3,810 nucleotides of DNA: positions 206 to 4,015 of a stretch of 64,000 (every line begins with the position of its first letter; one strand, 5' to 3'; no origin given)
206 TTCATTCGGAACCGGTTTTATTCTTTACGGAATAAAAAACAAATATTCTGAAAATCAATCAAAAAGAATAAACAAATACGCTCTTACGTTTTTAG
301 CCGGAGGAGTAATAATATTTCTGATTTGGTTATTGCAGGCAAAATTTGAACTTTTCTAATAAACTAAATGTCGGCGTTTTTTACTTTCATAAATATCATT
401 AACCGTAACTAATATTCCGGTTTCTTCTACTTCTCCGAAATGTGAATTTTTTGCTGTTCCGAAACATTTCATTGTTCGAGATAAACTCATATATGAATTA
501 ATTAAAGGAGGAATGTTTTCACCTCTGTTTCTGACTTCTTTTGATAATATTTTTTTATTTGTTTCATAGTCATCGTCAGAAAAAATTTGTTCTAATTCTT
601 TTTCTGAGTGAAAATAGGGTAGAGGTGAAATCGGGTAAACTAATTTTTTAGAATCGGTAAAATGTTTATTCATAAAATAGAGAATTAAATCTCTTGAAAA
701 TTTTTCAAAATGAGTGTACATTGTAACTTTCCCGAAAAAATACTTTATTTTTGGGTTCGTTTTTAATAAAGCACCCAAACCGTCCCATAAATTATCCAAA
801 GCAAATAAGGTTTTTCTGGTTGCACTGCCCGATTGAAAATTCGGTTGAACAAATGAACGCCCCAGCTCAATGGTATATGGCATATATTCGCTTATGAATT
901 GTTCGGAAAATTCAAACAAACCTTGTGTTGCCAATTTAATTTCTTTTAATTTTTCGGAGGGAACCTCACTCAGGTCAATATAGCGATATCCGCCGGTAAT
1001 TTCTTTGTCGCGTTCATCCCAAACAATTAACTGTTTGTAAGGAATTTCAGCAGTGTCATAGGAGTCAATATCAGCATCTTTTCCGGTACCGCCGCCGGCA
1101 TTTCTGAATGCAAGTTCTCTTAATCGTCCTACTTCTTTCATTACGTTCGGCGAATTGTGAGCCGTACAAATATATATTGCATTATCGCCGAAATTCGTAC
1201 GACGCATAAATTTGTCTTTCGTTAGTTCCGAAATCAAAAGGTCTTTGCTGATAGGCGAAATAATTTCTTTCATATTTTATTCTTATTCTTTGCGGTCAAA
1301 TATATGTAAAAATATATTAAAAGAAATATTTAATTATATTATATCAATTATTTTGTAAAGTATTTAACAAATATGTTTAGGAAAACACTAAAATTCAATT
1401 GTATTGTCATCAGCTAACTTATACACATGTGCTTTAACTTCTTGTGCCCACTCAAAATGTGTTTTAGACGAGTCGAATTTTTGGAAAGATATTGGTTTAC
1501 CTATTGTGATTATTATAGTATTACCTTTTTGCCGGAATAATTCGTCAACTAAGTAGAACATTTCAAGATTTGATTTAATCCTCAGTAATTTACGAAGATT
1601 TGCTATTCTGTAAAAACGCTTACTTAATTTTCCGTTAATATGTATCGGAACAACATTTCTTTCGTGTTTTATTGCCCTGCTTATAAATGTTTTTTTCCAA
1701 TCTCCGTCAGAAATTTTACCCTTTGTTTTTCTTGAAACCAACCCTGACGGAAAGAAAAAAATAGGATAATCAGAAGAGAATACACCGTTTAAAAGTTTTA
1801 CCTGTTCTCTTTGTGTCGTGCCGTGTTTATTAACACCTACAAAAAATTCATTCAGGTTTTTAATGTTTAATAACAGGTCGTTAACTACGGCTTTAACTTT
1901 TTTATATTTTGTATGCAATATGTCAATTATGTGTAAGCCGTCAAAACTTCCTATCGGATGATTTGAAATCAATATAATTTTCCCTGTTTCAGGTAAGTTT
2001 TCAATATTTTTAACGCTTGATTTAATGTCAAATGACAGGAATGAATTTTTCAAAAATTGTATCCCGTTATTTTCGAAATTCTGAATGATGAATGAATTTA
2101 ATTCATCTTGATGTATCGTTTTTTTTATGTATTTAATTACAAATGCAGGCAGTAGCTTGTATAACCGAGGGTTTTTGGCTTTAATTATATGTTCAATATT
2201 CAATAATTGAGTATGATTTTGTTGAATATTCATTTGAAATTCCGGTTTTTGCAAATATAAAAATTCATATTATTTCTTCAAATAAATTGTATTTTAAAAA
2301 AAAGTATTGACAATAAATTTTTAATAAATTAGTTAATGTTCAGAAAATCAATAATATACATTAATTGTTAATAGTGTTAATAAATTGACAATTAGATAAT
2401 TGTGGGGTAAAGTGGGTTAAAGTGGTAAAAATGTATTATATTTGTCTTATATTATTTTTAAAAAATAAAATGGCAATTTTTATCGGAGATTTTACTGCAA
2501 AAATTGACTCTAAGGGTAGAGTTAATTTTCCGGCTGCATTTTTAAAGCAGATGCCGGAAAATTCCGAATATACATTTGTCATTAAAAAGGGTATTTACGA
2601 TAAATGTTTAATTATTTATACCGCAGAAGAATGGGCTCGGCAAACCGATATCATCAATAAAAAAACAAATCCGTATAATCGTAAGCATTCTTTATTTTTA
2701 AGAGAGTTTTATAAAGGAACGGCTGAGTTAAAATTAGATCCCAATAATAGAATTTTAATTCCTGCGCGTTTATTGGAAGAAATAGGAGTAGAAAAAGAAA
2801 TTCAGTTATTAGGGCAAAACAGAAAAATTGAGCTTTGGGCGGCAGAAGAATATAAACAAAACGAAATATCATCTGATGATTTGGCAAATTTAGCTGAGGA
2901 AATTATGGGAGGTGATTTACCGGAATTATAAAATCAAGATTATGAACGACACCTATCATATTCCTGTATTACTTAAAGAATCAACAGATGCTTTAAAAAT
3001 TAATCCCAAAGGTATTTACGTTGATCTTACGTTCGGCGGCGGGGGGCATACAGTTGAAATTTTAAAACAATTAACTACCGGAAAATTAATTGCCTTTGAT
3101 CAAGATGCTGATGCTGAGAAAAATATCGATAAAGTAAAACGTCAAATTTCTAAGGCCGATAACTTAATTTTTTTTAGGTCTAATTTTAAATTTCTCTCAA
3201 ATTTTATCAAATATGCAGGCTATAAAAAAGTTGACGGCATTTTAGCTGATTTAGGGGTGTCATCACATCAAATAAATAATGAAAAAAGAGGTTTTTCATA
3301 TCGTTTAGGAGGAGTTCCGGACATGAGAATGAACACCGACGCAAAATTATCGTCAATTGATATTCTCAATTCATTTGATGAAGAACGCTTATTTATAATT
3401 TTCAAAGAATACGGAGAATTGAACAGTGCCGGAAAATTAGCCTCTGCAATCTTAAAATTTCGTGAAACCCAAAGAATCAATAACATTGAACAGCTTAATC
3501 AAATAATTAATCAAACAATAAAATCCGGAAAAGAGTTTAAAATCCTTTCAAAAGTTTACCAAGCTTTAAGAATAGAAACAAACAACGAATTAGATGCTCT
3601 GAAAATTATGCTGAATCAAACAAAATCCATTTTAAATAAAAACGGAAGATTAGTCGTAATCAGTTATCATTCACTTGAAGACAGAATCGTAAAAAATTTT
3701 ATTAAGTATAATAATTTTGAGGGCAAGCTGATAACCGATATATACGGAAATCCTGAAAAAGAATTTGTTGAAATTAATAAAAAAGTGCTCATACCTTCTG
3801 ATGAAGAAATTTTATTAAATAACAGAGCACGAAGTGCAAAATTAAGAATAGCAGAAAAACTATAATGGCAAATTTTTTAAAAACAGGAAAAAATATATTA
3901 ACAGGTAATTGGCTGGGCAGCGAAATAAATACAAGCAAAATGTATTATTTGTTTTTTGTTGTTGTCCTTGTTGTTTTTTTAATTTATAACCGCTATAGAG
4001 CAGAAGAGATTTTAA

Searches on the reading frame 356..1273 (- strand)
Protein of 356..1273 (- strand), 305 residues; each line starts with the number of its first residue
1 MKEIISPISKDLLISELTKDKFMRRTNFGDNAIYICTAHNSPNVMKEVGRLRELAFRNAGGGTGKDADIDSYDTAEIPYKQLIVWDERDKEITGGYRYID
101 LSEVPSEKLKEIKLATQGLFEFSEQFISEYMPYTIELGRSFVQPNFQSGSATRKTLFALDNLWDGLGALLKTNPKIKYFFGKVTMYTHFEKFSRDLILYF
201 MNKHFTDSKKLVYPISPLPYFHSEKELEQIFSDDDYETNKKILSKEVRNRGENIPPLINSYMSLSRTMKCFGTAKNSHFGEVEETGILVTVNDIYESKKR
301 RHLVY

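Call 50: search_protein_families(library=pfam, max_evalue=0.0001, proteins=[window:356-1273:-])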
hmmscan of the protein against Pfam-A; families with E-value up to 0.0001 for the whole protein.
window:356-1273:- (305 aa): 1 family
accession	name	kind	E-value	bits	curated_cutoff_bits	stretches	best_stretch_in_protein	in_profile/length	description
PF13444.12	Acetyltransf_5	-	1.6e-12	48.4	22.4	1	51-152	1-97/102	Acetyltransferase (GNAT) domain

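Call 71: find_encoding_contigs(protein=window:356-1273:-, flank=10000, max_places=1)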
Protein window:356-1273:- (305 aa): 20 contigs read that carry it; 1 place shown.
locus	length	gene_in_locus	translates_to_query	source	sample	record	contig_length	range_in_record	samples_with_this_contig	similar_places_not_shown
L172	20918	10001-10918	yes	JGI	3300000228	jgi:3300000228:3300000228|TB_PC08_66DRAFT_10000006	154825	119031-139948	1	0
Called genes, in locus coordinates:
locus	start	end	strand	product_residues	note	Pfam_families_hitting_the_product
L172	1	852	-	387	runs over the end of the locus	-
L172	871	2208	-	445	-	PF21377:MurD_N (weak), PF21799:MurD-like_N (weak), PF08245:Mur_ligase_M, PF02875:Mur_ligase_C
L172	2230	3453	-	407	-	-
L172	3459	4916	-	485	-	-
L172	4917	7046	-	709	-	PF03717:PBP_dimer, PF00905:Transpeptidase, PF03793:PASTA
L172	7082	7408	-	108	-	PF19579:FtsL_2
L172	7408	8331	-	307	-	PF01795:Methyltransf_5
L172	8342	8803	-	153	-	PF02381:MraZ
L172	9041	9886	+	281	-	PF19576:Acyltransf_2, PF01553:Acyltransferase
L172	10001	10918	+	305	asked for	PF13444:Acetyltransf_5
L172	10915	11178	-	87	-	-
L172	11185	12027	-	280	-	PF13369:Transglut_core2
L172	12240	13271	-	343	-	PF01048:PNP_UDP_1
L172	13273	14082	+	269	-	PF01553:Acyltransferase (weak)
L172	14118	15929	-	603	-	PF00009:GTP_EFTU, PF01926:MMR_HSR1 (faint), PF22042:EF-G_D2, PF03144:GTP_EFTU_D2, PF00679:EFG_C, PF21018:BipA_C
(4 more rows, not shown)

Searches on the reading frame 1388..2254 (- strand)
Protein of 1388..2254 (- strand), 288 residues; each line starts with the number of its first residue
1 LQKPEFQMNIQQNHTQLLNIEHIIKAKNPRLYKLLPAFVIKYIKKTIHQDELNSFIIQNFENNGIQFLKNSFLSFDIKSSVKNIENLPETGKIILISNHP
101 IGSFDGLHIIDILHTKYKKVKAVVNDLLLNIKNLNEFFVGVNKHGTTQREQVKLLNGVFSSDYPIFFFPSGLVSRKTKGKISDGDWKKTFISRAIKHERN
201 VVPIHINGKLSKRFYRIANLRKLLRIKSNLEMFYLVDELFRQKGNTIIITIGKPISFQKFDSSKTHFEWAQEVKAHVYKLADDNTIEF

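Call 50: search_protein_families(library=pfam, max_evalue=0.0001, proteins=[window:1388-2254:-])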
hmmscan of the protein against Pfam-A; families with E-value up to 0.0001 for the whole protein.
window:1388-2254:- (288 aa): 2 families
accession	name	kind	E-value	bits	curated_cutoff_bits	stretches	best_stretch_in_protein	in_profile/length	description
PF19576.4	Acyltransf_2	-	4.6e-59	199.9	27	1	24-282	3-261/266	Acyltransferase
PF01553.26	Acyltransferase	-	4.7e-09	36.6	23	1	80-206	3-131/132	Acyltransferase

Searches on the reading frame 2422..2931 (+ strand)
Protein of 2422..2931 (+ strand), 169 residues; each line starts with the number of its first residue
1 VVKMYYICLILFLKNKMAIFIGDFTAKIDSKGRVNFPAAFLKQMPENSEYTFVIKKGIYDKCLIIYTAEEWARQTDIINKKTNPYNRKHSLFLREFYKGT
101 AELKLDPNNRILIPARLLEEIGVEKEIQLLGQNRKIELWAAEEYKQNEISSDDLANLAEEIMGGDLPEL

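Call 69: search_protein_families(library=pfam, max_evalue=1e-12, proteins=[window:2422-2931:+])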
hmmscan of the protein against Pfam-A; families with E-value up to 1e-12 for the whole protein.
window:2422-2931:+ (169 aa): 1 family
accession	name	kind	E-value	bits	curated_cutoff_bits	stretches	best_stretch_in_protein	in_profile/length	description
PF02381.23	MraZ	-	1.4e-21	76.7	23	0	97-149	2-54/72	MraZ protein, putative antitoxin-like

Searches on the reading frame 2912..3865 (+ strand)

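Call 69: search_protein_families(library=pfam, max_evalue=1e-12, proteins=[window:2912-3865:+])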
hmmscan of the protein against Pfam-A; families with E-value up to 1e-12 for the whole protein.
window:2912-3865:+ (317 aa): 1 family
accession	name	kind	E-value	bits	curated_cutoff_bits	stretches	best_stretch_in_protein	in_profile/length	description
PF01795.25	Methyltransf_5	-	3.8e-87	293.1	27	1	15-316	3-308/309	MraW methylase family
